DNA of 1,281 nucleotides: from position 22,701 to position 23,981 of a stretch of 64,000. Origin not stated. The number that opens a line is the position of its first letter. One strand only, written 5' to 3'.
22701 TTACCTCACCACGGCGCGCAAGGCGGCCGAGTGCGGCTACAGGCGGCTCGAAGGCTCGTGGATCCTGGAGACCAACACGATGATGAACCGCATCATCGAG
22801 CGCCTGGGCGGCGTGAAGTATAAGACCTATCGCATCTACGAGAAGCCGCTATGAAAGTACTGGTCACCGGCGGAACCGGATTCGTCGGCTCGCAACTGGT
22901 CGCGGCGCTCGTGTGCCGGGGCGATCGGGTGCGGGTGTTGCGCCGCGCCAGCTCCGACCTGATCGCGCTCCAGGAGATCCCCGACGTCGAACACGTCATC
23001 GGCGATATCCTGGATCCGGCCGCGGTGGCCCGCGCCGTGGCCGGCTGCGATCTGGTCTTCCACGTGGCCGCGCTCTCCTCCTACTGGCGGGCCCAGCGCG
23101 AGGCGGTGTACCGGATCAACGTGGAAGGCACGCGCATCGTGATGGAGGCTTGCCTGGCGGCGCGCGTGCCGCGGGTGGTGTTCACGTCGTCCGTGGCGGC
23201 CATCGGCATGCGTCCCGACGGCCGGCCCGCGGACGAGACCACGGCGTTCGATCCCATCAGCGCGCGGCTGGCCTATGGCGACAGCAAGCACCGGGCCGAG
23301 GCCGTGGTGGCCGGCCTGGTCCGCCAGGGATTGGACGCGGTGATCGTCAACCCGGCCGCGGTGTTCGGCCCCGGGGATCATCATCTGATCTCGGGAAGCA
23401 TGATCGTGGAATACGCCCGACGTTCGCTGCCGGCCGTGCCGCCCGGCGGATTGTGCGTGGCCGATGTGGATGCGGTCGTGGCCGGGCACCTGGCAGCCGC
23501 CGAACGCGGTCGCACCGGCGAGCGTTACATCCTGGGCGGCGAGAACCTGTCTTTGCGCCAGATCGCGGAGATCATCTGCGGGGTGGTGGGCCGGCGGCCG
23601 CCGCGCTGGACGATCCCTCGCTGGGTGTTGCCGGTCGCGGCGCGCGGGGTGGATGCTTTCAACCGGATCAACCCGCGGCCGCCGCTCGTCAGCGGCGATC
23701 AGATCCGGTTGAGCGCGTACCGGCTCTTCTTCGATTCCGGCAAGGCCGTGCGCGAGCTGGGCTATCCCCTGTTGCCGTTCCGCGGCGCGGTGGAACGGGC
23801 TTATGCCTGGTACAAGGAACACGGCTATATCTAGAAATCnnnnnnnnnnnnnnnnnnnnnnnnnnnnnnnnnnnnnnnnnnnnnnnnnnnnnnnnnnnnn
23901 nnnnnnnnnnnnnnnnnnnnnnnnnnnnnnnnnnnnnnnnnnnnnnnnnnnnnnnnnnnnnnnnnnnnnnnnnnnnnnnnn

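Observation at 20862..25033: Four-gene sphingolipid-type biosynthesis operon (KDSR homolog, N-acyltransferase, NAD-epimerase-type reductase, SPT-like alpha-oxoamine synthase)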

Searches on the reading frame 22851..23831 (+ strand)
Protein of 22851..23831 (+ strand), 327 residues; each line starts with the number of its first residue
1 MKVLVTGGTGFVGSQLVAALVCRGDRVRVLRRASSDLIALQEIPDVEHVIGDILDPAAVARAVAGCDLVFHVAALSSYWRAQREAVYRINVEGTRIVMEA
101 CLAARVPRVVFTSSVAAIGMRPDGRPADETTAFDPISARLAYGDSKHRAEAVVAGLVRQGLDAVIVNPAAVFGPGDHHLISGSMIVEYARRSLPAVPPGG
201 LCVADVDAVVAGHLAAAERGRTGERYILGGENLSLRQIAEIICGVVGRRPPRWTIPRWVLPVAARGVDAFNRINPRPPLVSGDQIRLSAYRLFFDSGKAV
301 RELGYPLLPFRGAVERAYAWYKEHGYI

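Call 4: search_protein_families(library=pfam, proteins=[window:22851-23831:+], max_evalue=0.01)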
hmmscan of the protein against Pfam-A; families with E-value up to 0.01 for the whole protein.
window:22851-23831:+ (327 aa): 10 families
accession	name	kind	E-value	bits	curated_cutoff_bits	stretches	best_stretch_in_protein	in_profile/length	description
PF01370.27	Epimerase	-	2.9e-34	119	20.9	1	3-193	1-194/240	NAD dependent epimerase/dehydratase family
PF01073.25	3Beta_HSD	-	5.1e-30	104.9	22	1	4-181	1-191/280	3-beta hydroxysteroid dehydrogenase/isomerase family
PF13460.12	NAD_binding_10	-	1.3e-19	71.3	27.2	1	7-171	1-146/184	NAD(P)H-binding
PF16363.11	GDP_Man_Dehyd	-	4.8e-16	59.6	27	1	4-156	1-167/332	GDP-mannose 4,6 dehydratase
PF07993.18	NAD_binding_4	-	5e-16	59.1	20.1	1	5-173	1-209/258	Male sterility protein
PF04321.23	RmlD_sub_bind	-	1.5e-12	47.7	27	1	1-177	1-157/287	RmlD substrate binding domain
PF05368.20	NmrA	-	7.8e-12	45.8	27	1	2-115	4-108/298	NmrA-like family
PF02719.21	Polysacc_synt_2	-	4.9e-11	42.8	20.2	1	3-115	1-129/293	Polysaccharide biosynthesis protein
PF00106.31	adh_short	-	0.00011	22.1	26.6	1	3-117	3-139/195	short chain dehydrogenase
PF08659.16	KR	-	0.00012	22.5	22.6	1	3-118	3-140/180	KR domain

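Call 5: search_protein_families(library=ncbifam, proteins=[window:22851-23831:+], max_evalue=0.01)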
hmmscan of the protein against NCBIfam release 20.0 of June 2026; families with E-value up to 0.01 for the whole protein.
window:22851-23831:+ (327 aa): 46 families (the best 25 are shown)
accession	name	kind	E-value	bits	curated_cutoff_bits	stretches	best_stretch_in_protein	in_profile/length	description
TIGR03466.1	HpnA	hypoth_equivalog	3.7e-98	328.4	367.65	1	1-327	1-327/327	hopanoid-associated sugar epimerase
NF052578.1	StrlDmthSdmBMthl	equivalog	5.1e-63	213.8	600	1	1-327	1-328/328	sterol demethylase protein SdmB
NF042422.1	oxyalk_red_OleD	equivalog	2.9e-32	112.3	580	1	1-256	1-260/329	2-alkyl-3-oxoalkanoate reductase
NF042423.1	oxyalk_red_Shew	equivalog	3.9e-28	98.5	580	1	2-181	10-184/331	2-alkyl-3-oxoalkanoate reductase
NF043036.1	ErythonDh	equivalog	1.6e-21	76.9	325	1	1-175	1-184/321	D-erythronate dehydrogenase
TIGR04180.1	EDH_00030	hypoth_equivalog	4e-19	68.8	475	1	3-175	1-179/297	NAD-dependent 4,6-dehydratase LegB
TIGR01746.1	Thioester-redct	subfamily_domain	8.2e-17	61.5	213.35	1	2-174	1-198/371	thioester reductase domain-containing protein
TIGR01179.1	galE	equivalog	2.9e-16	59.2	262.3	1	2-164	1-169/332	UDP-glucose 4-epimerase GalE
TIGR01181.1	dTDP_gluc_dehyt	equivalog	5.5e-15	55.3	365.1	1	2-324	1-314/321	dTDP-glucose 4,6-dehydratase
NF005539.0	PRK07201.1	equivalog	3.8e-13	49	549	1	1-173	1-179/657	SDR family oxidoreductase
NF004520.0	PRK05865.1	equivalog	4e-13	48.1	1509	1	1-174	1-131/854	sugar epimerase family protein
TIGR02197.1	heptose_epim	equivalog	4.8e-13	49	274.6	1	3-178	1-177/316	ADP-glyceromanno-heptose 6-epimerase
NF041293.1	G6PDh_Azf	equivalog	6.9e-13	48.6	400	1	2-120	4-121/252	NAD-dependent glucose-6-phosphate dehydrogenase Azf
NF058621.1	DiazavRedAvaA7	equivalog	1.1e-11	44.9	400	1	1-219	1-221/304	3-diazoavenalumate denitrifying reductase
TIGR03589.1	PseB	equivalog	1.1e-10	40.9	407.75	1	2-114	6-125/324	UDP-N-acetylglucosamine 4,6-dehydratase (inverting)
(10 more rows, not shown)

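Call 9: search_solved_structures(query=window:22851-23831:+, max_evalue=1e-8)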
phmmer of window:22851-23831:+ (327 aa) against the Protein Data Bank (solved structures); distinct sequences matched with E-value up to 1e-8: 38.
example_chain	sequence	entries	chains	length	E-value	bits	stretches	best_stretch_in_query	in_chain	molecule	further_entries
3wj7_A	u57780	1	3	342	1.5e-66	228.2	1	3-326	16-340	Putative oxidoreductase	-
2x4g_A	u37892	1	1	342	8.1e-27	97.6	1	2-326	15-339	NUCLEOSIDE-DIPHOSPHATE-SUGAR EPIMERASE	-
6wjb_A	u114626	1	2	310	3.2e-22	82.5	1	2-177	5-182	NAD-dependent epimerase/dehydratase family protein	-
6wj9_A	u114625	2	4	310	2.1e-21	79.8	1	2-177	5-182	NAD-dependent epimerase/dehydratase family protein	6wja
4r1s_A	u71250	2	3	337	1.7e-16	63.7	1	3-244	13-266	cinnamoyl CoA reductase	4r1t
2rh8_A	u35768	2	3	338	5.1e-16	62.1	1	4-256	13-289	Anthocyanidin reductase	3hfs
8rdg_A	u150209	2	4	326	1.2e-15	60.9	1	1-185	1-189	SDR family NAD(P)-dependent oxidoreductase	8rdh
6jkg_A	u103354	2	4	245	1.4e-15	60.7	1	4-220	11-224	Sterol-4-alpha-carboxylate 3-dehydrogenase, decarboxylating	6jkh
8rdi_A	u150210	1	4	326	4e-15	59.2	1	1-185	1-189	SDR family NAD(P)-dependent oxidoreductase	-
5tqm_A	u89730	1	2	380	1.2e-14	57.6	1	3-244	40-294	Cinnamoyl-CoA Reductase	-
4id9_A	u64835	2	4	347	8.1e-14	54.9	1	3-161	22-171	SHORT-CHAIN DEHYDROGENASE/REDUCTASE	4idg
1r6d_A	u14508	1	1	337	2e-13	53.6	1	1-247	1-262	TDP-glucose-4,6-dehydratase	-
1r66_A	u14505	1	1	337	2.4e-13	53.3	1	1-247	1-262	TDP-glucose-4,6-dehydratase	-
8fio_A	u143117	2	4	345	1.2e-12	51.1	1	4-131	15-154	Epimerase domain-containing protein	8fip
2c29_D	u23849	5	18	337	6.4e-12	48.6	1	3-174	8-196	DIHYDROFLAVONOL 4-REDUCTASE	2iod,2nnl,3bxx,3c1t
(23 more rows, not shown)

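Call 85: search_solved_structures(query=window:22851-23831:+, max_evalue=1e-20, show_alignments=3)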
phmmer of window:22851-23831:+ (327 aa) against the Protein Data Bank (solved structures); distinct sequences matched with E-value up to 1e-20: 4.
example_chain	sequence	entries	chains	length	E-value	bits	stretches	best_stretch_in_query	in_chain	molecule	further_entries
3wj7_A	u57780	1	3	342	1.5e-66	228.2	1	3-326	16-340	Putative oxidoreductase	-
2x4g_A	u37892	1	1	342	8.1e-27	97.6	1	2-326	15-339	NUCLEOSIDE-DIPHOSPHATE-SUGAR EPIMERASE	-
6wjb_A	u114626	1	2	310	3.2e-22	82.5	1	2-177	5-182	NAD-dependent epimerase/dehydratase family protein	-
6wj9_A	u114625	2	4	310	2.1e-21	79.8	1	2-177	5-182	NAD-dependent epimerase/dehydratase family protein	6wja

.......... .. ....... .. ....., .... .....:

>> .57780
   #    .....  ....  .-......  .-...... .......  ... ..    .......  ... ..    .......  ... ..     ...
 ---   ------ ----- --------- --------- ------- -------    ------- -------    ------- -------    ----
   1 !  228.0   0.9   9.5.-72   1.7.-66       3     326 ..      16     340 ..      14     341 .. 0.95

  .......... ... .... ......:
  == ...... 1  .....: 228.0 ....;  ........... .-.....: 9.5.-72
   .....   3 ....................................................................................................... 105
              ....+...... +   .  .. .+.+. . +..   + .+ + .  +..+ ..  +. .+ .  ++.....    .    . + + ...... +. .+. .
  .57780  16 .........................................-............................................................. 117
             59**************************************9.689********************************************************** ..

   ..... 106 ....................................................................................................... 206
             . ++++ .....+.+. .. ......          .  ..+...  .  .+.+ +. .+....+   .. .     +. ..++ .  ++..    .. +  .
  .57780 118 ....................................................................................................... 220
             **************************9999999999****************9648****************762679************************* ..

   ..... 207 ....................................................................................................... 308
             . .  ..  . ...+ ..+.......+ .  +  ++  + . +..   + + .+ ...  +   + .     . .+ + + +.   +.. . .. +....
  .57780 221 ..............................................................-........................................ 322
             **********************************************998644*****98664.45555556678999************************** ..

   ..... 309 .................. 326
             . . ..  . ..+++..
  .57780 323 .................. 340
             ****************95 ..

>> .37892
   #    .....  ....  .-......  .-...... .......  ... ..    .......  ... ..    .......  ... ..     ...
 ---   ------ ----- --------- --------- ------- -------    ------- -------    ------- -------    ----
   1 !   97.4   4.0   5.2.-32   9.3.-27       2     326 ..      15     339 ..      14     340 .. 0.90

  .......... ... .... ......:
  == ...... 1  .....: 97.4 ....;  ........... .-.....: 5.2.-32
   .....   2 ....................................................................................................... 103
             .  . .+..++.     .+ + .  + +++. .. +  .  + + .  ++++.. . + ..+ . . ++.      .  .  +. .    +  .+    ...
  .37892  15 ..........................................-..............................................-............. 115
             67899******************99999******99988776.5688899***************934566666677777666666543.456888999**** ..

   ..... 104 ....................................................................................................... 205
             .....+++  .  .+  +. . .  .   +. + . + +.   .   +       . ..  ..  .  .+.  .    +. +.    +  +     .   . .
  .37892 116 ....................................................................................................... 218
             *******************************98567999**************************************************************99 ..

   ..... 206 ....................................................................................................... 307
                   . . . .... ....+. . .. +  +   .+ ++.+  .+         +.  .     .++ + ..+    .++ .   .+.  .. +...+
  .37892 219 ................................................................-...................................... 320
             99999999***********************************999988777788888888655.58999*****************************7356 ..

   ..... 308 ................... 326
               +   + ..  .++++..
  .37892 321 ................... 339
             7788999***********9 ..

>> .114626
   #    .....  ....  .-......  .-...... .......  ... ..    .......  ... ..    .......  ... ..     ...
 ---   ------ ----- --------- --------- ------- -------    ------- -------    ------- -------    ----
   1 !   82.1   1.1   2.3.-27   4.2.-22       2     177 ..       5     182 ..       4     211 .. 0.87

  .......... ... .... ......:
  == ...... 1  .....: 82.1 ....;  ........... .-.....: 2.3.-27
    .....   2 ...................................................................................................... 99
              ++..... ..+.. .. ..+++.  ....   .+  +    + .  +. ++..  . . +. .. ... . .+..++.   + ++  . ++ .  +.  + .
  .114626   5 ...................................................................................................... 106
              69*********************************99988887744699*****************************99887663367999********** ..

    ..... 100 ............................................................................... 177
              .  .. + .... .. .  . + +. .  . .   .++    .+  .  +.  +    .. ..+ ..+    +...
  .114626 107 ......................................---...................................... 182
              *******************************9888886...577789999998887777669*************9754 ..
